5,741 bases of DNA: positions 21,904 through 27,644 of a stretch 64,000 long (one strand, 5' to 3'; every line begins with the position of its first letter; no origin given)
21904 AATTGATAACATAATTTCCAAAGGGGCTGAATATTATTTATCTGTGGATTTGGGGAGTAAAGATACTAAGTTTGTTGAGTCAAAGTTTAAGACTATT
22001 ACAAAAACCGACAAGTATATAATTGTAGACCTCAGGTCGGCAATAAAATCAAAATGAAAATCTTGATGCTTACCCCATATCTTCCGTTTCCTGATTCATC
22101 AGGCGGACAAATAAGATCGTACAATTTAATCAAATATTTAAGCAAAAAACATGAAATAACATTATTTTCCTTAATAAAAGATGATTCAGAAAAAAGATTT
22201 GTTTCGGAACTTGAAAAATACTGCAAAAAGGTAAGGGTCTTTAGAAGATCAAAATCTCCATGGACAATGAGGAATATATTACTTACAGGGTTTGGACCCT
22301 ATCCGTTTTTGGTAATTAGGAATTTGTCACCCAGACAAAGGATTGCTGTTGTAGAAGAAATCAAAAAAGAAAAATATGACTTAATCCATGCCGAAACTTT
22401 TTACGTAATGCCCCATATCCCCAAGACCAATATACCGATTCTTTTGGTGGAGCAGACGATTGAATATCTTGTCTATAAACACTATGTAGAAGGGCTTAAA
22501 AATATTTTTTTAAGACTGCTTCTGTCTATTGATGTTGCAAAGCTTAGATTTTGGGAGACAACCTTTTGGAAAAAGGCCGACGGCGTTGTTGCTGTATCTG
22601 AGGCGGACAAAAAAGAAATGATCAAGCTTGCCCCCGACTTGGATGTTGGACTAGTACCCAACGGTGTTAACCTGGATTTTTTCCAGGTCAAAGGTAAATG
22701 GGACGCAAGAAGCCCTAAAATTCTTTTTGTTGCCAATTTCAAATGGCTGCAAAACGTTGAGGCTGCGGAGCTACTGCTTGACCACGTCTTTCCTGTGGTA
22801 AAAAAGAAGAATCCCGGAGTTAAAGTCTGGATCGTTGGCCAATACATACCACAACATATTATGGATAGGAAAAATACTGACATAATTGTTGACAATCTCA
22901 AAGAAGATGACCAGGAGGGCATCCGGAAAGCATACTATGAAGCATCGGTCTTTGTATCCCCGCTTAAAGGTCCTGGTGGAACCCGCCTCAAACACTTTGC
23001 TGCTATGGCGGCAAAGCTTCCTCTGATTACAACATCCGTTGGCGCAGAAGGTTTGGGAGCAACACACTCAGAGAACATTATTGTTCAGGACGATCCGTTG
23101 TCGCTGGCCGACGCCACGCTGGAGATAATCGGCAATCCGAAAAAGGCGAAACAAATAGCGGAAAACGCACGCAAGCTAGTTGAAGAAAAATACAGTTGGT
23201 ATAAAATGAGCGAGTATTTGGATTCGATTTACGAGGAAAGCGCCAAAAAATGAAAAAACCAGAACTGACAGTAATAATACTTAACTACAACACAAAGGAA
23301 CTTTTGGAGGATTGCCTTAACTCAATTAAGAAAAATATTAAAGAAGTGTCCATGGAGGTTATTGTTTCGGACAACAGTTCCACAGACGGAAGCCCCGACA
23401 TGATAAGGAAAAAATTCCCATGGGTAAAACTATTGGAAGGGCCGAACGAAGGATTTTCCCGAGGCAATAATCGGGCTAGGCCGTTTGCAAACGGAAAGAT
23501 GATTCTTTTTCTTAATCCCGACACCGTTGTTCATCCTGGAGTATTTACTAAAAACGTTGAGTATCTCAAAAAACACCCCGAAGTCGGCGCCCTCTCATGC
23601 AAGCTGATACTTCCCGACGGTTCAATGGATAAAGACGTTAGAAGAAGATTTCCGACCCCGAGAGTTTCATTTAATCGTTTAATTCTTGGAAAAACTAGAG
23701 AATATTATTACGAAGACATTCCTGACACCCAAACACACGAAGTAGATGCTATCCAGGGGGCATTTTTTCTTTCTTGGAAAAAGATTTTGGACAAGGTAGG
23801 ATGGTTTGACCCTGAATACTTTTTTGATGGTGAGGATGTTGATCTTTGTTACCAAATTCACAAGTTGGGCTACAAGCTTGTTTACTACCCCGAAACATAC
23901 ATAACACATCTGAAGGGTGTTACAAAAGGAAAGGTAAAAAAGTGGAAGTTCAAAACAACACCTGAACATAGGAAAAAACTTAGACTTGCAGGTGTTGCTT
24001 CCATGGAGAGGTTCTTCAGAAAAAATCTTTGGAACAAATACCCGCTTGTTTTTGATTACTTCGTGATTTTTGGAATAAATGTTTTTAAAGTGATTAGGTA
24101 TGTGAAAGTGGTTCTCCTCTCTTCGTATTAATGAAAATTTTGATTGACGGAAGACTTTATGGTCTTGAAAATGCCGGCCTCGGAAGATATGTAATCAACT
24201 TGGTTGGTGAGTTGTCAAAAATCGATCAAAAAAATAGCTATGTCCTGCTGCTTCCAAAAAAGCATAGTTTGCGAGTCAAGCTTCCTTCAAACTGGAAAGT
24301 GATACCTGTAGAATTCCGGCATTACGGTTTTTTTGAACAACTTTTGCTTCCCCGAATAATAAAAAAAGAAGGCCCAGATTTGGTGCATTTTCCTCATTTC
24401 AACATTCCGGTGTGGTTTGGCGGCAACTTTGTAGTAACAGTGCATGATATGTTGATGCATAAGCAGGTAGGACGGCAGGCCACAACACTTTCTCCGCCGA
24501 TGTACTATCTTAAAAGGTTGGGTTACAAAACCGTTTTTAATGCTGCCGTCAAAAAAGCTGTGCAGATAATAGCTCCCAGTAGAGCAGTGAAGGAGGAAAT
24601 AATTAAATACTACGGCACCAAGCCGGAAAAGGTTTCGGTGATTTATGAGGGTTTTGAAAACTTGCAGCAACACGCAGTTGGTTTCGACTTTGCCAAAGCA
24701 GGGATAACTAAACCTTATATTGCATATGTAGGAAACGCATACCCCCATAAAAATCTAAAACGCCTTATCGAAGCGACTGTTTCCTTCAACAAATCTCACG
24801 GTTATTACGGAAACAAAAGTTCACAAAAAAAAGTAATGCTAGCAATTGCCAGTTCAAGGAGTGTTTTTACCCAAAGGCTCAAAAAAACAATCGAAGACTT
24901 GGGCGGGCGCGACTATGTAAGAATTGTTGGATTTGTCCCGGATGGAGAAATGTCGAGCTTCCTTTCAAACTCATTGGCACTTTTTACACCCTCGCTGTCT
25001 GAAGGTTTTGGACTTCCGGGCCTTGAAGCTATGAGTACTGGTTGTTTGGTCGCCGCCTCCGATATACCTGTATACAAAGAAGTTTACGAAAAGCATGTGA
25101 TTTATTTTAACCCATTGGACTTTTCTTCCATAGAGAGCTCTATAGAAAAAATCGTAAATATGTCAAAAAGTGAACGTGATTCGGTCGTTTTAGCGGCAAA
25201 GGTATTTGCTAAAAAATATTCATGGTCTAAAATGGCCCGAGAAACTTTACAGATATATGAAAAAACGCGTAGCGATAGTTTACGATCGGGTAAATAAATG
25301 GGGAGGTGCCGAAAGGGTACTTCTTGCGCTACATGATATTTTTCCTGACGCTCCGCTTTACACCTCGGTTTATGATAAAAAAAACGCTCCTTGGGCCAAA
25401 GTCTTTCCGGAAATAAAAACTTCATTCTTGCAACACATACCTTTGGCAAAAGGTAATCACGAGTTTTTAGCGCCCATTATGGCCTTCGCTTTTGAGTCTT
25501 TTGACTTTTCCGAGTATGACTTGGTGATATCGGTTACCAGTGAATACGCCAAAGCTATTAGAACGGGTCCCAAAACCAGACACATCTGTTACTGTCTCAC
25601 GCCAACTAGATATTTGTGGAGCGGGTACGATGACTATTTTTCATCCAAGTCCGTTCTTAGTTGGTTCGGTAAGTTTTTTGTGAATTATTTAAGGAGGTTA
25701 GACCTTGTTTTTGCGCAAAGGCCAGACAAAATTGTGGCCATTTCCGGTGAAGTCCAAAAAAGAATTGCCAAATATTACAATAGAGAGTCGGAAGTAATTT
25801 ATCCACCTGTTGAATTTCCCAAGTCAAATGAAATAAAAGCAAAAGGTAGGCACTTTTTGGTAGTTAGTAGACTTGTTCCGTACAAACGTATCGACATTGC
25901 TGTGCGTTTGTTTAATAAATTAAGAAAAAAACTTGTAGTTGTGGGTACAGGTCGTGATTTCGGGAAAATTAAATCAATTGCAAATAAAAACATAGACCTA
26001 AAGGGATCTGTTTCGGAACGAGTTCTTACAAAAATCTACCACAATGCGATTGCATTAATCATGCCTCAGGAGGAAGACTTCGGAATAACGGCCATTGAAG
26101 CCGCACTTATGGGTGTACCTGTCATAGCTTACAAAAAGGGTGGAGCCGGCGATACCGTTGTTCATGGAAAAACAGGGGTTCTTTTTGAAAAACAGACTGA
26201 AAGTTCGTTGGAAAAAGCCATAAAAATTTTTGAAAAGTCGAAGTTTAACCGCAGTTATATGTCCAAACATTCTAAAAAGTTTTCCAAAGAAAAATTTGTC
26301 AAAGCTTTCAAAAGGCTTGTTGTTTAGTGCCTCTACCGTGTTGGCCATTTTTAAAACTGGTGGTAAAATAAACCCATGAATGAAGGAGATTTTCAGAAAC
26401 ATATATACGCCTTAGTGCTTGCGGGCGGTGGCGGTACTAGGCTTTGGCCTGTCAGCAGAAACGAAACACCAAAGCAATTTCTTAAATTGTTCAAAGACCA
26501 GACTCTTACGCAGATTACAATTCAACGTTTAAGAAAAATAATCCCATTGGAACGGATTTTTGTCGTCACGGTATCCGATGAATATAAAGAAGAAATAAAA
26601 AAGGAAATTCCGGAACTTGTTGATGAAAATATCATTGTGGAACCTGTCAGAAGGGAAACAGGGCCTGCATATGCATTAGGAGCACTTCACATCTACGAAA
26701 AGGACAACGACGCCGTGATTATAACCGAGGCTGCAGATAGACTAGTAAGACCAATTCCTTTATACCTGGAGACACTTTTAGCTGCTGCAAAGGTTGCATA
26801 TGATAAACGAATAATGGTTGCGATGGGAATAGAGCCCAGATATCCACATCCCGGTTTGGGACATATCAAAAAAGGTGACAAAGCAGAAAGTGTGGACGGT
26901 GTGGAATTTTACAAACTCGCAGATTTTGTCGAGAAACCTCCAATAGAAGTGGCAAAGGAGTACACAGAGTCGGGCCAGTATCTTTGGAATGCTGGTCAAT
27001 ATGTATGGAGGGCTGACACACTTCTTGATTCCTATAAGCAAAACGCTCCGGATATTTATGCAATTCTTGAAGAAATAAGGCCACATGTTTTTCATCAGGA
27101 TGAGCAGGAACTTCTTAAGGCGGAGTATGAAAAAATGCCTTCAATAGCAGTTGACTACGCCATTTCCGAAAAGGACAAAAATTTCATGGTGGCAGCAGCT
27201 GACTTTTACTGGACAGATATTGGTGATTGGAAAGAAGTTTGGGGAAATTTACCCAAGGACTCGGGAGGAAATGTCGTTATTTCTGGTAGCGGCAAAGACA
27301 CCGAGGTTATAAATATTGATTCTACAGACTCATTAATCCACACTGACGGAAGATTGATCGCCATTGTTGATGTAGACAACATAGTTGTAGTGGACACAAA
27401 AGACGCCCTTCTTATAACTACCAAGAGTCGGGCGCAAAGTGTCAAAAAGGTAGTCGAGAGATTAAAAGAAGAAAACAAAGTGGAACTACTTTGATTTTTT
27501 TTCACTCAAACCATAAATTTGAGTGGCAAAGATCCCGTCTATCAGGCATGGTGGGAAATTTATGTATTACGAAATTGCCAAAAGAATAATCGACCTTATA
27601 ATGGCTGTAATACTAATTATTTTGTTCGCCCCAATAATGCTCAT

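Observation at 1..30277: About 30 kb surface-glycan megacluster, a complete Wzx/Wzy-type assembly line with unusually many glycosyltransferases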

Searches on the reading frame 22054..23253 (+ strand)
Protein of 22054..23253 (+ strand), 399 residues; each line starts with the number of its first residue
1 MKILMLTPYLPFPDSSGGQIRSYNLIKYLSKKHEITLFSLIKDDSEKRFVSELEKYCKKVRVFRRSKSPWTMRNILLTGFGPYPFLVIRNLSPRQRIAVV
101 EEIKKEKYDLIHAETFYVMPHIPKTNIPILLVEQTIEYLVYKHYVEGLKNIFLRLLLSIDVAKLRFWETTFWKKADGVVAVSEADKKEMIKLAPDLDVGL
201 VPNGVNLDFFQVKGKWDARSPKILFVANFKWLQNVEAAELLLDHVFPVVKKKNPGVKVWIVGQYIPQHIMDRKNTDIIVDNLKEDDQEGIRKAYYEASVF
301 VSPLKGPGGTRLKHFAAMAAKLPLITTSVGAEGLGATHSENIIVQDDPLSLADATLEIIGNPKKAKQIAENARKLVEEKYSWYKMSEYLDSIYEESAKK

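Call 4: search_protein_families(library=pfam, proteins=[window:22054-23253:+], max_evalue=0.01)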
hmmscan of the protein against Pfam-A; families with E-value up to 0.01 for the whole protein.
window:22054-23253:+ (399 aa): 4 families
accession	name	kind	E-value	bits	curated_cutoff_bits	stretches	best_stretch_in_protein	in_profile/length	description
PF13692.12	Glyco_trans_1_4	-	5e-18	66.2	27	1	221-360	2-141/142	Glycosyl transferases group 1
PF13439.12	Glyco_transf_4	-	1.8e-14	54.6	28.5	1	17-208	3-169/170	Glycosyltransferase Family 4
PF00534.26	Glycos_transf_1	-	1.3e-08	35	26.4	1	213-374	8-171/172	Glycosyl transferases group 1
PF13524.12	Glyco_trans_1_2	-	3.5e-05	24.2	25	1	254-384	13-137/144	Glycosyl transferase-like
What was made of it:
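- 22054..23253 (+): g20: GT4-type glycosyltransferase (core; up to 90% identical in relatives). Glyco_trans_1_4 66.2 bits and Glyco_transf_4 54.6 bits (call 4).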

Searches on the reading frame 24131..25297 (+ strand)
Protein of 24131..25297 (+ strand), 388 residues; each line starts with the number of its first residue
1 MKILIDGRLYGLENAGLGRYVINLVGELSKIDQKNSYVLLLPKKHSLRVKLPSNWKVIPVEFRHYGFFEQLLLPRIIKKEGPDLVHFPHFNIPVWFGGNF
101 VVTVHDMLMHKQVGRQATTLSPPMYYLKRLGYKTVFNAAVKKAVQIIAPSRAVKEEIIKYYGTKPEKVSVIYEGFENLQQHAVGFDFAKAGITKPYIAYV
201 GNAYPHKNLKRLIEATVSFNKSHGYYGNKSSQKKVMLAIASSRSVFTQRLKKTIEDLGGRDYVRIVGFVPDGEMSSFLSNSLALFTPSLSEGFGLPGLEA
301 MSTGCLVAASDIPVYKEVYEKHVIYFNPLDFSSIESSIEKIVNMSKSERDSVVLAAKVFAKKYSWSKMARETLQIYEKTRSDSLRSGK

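Call 5: search_protein_families(library=pfam, proteins=[window:24131-25297:+], max_evalue=0.01)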
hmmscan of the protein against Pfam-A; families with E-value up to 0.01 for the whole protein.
window:24131-25297:+ (388 aa): 6 families
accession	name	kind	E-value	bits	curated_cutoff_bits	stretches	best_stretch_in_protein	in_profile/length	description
PF00534.26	Glycos_transf_1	-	2e-22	80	26.4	1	193-349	14-163/172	Glycosyl transferases group 1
PF13439.12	Glyco_transf_4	-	4.3e-16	59.9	28.5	1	16-174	3-165/170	Glycosyltransferase Family 4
PF13692.12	Glyco_trans_1_4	-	1.7e-13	51.4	27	1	195-340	2-138/142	Glycosyl transferases group 1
PF20706.3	GT4-conflict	-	0.00026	20.5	26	1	200-304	203-305/385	Family 4 Glycosyltransferase in conflict systems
PF13579.12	Glyco_trans_4_4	-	0.00027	21.8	29.7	1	49-172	45-156/158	Glycosyl transferase 4-like domain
PF13524.12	Glyco_trans_1_2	-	0.0028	18.1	25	1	261-373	23-143/144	Glycosyl transferase-like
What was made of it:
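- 24131..25297 (+): g22: GT4-type glycosyltransferase. Glycos_transf_1 80 bits and Glyco_transf_4 59.9 bits (call 5).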

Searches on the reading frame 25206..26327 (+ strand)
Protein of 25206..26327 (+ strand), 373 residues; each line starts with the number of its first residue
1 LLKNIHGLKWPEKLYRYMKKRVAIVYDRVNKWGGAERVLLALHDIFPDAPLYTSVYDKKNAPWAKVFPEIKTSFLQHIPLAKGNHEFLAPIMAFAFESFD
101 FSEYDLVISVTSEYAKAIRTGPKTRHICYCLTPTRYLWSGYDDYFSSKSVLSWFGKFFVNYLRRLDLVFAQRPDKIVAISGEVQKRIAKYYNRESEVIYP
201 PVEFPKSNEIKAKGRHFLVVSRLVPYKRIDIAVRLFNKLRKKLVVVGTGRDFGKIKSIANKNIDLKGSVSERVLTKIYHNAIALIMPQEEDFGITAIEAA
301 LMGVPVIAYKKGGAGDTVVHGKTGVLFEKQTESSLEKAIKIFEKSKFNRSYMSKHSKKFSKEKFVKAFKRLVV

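Call 5: search_protein_families(library=pfam, proteins=[window:25206-26327:+], max_evalue=0.01)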
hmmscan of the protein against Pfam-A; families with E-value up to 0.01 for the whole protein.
window:25206-26327:+ (373 aa): 4 families
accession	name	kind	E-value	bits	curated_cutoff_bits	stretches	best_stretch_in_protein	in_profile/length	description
PF00534.26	Glycos_transf_1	-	3.9e-26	92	26.4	1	204-358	5-171/172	Glycosyl transferases group 1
PF13692.12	Glyco_trans_1_4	-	1.9e-18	67.5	27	1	216-339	3-136/142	Glycosyl transferases group 1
PF20706.3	GT4-conflict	-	3.7e-07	29.9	26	1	198-318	177-320/385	Family 4 Glycosyltransferase in conflict systems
PF13439.12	Glyco_transf_4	-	0.00026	21.5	28.5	1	88-202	58-166/170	Glycosyltransferase Family 4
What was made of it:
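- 25206..26327 (+): g23: GT4-type glycosyltransferase. Glycos_transf_1 92 bits (call 5).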

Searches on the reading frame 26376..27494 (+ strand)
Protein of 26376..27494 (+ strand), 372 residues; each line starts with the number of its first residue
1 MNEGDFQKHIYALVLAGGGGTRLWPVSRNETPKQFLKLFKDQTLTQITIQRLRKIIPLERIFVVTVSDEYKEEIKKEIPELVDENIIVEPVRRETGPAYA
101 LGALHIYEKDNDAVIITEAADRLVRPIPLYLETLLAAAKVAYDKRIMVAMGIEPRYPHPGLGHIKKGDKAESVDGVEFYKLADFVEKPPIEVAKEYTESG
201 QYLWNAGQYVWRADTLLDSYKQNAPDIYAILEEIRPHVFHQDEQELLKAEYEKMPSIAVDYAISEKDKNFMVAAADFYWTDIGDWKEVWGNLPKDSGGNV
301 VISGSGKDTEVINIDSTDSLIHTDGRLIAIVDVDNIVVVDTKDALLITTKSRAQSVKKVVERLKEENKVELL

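Call 5: search_protein_families(library=pfam, proteins=[window:26376-27494:+], max_evalue=0.01)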
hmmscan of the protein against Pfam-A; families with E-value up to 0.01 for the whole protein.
window:26376-27494:+ (372 aa): 3 families
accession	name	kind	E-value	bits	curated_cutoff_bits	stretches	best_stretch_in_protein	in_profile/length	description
PF00483.29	NTP_transferase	-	2.1e-33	116.4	21.2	1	12-289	2-236/245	Nucleotidyl transferase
PF22640.1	ManC_GMP_beta-helix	-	1e-15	57.8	27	1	310-363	2-55/55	MannoseP isomerase/GMP-like beta-helix domain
PF12804.13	NTP_transf_3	-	3.5e-08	34.2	27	1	12-121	1-95/160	MobA-like NTP transferase domain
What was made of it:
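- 26376..27494 (+): g24: mannose-1-phosphate guanylyltransferase (ManC, without the PMI domain). NTP_transferase 116.4 bits and ManC_GMP_beta-helix 57.8 bits (call 5).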

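Call 54: search_protein_families(library=ncbifam, proteins=[window:26376-27494:+], max_evalue=0.001)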
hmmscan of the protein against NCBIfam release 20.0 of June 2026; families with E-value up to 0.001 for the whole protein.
window:26376-27494:+ (372 aa): 6 families
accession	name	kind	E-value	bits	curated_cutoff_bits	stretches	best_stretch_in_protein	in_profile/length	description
TIGR01479.1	GMP_PMI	equivalog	1.9e-84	284.2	372.95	1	10-370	1-352/467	mannose-1-phosphate guanylyltransferase/mannose-6-phosphate isomerase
NF012004.0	PRK15460.1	equivalog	6.3e-65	219.7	859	1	7-370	3-362/478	mannose-1-phosphate guanyltransferase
TIGR03992.1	Arch_glmU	subfamily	7.9e-08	31.6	292.1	1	11-117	2-103/393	bifunctional sugar-1-phosphate nucleotidylyltransferase/acetyltransferase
NF001183.0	PRK00155.1-3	subfamily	1.6e-07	30.8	166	1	10-88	2-77/237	D-ribitol-5-phosphate cytidylyltransferase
NF002023.0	PRK00844.1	subfamily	0.00035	19.5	458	0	7-29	4-26/408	glucose-1-phosphate adenylyltransferase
TIGR02091.1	glgC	equivalog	0.00076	18.6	424.9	0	180-289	168-253/364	glucose-1-phosphate adenylyltransferase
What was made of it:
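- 26376..27494 (+): TIGR01479 GMP_PMI 284 bits over model positions 1-352 (call 54).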
